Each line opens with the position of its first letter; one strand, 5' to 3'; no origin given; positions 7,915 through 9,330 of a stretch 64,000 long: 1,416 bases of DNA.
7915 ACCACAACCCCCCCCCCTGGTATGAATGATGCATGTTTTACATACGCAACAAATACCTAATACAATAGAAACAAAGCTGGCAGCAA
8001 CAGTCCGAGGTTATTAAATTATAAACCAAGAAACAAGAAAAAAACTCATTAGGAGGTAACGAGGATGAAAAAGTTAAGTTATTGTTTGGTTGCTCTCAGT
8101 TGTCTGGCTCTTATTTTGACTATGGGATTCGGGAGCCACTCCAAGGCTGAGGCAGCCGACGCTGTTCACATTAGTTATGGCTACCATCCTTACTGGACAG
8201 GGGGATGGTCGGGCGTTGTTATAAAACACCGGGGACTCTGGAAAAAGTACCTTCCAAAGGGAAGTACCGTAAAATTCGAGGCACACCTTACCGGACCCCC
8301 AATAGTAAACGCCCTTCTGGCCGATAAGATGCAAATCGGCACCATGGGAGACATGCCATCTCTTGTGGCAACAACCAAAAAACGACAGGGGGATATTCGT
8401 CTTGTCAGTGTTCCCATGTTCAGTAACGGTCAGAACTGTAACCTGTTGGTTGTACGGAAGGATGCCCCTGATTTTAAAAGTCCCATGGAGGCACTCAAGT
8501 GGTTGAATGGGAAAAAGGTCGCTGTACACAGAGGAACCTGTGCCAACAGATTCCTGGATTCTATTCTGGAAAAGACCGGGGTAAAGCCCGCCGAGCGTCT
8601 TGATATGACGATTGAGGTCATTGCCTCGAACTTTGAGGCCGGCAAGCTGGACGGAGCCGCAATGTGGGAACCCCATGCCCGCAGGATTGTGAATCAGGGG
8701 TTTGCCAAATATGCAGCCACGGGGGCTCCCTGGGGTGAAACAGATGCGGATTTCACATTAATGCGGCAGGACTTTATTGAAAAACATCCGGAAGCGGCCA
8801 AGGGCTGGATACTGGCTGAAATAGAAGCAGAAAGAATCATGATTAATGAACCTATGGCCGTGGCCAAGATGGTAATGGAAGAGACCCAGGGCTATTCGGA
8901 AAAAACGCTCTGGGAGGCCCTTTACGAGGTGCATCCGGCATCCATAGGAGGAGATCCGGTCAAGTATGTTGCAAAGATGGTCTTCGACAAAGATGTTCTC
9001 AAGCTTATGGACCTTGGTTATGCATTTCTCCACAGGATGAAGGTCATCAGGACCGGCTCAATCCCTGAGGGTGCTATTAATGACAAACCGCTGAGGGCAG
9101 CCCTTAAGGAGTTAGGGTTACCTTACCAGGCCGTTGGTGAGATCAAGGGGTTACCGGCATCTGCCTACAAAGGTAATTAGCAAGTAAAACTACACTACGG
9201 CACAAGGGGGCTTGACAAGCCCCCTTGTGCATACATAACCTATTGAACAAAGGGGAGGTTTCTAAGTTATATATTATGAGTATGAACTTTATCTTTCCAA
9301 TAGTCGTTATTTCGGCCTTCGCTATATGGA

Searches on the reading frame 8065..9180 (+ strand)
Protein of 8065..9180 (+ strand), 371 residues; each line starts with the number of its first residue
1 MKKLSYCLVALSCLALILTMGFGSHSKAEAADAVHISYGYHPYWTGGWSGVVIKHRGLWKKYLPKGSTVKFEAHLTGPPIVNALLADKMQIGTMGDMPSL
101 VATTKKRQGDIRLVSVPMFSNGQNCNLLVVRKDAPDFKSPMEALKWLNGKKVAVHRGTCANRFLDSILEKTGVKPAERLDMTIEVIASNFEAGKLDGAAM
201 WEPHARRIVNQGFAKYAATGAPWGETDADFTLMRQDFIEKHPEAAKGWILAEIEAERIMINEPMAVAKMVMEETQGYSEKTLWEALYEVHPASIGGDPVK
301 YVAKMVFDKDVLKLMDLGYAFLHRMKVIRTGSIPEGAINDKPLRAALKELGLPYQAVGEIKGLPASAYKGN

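Call 50: find_encoding_contigs(protein=window:8065-9180:+, flank=10000, max_places=1)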
Protein window:8065-9180:+ (371 aa): 5 contigs read that carry it; 1 place shown.
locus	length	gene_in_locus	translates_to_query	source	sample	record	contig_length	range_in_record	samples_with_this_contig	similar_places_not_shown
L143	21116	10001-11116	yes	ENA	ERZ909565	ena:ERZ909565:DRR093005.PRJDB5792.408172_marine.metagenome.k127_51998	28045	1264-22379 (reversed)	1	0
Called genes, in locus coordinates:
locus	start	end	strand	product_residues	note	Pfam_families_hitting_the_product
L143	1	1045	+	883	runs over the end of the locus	PF01368:DHH, PF02272:DHHA1, PF00571:CBS, PF01743:PolyA_pol, PF12627:PolyA_pol_RNAbd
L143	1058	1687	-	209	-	PF08745:PIN_5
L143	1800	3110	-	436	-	PF25062:ARM_TT21_N, PF23914:TPR_CcmH_CycH, PF13432:TPR_16, PF14559:TPR_19, PF00515:TPR_1 (weak), PF07719:TPR_2 (weak), PF14559:TPR_19, PF18073:Zn_ribbon_LapB, +18 more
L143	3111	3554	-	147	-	PF02590:SPOUT_MTase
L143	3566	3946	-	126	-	PF02410:RsfS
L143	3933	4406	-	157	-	-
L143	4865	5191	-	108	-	-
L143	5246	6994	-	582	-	PF00989:PAS (faint), PF08448:PAS_4 (faint), PF13426:PAS_9 (weak), PF00158:Sigma54_activat, PF14532:Sigma54_activ_2, PF07728:AAA_5, PF25601:AAA_lid_14, PF18024:HTH_50, +2 more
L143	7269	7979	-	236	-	PF01925:TauE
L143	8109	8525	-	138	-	PF02635:DsrE, PF13686:DrsE_2 (weak)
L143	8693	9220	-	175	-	PF02566:OsmC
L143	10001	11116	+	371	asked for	PF13379:NMT1_2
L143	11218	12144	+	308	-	PF00528:BPD_transp_1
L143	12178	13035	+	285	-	PF00005:ABC_tran, PF13304:AAA_21 (faint)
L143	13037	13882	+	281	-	PF00528:BPD_transp_1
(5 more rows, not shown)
